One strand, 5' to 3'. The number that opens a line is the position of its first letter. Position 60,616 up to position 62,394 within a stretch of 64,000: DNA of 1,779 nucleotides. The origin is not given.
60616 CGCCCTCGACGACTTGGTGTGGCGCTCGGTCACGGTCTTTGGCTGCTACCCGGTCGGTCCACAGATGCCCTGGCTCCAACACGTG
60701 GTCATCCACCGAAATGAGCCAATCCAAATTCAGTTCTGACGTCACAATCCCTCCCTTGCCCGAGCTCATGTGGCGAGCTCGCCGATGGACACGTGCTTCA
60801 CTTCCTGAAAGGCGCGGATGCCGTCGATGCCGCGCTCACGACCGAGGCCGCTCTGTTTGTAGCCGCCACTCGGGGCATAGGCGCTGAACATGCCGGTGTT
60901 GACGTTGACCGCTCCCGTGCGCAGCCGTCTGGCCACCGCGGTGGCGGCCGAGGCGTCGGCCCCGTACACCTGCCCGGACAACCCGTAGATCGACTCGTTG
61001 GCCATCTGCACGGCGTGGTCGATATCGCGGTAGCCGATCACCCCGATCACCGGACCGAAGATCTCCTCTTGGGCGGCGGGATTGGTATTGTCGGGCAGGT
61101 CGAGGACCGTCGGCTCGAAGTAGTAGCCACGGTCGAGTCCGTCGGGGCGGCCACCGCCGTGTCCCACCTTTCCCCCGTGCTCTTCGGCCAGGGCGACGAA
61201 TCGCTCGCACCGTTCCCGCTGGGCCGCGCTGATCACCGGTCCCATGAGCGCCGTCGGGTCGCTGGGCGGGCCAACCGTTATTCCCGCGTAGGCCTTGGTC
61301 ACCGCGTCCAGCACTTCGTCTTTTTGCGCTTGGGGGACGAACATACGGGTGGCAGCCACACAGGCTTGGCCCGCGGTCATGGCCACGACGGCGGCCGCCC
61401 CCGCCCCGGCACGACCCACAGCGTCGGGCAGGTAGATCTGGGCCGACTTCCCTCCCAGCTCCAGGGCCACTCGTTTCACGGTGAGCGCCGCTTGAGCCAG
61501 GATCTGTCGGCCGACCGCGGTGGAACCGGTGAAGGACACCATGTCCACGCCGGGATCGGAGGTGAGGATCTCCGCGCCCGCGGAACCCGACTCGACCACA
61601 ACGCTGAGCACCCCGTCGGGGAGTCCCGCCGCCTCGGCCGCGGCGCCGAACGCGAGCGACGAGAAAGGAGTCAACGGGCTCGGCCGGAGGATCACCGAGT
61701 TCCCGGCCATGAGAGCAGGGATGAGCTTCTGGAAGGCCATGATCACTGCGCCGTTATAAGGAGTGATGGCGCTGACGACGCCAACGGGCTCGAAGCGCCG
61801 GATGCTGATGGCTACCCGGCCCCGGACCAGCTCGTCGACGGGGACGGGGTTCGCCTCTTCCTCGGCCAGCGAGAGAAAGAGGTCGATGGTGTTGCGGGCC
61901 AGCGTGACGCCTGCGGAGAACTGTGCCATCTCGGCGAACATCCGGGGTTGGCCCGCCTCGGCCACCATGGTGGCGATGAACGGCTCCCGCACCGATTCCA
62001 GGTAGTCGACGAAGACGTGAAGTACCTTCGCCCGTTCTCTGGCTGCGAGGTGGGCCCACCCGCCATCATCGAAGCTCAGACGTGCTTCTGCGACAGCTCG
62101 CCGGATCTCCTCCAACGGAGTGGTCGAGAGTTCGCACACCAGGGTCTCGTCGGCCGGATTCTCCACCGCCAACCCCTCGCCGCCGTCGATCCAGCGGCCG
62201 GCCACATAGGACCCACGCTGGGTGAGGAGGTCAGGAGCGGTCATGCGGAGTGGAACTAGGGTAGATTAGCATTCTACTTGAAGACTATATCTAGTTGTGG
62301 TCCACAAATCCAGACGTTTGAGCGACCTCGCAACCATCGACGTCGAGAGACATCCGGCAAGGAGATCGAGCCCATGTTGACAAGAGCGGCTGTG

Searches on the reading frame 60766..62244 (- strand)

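Call 82: search_protein_families(library=pfam, proteins=[window:60766-62244:-], max_evalue=0.0001)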
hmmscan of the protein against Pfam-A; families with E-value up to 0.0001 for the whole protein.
window:60766-62244:- (492 aa): 1 family
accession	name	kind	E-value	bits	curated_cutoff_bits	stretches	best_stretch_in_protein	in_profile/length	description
PF00171.27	Aldedh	-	3.7e-128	428.4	23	1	20-485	3-461/461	Aldehyde dehydrogenase family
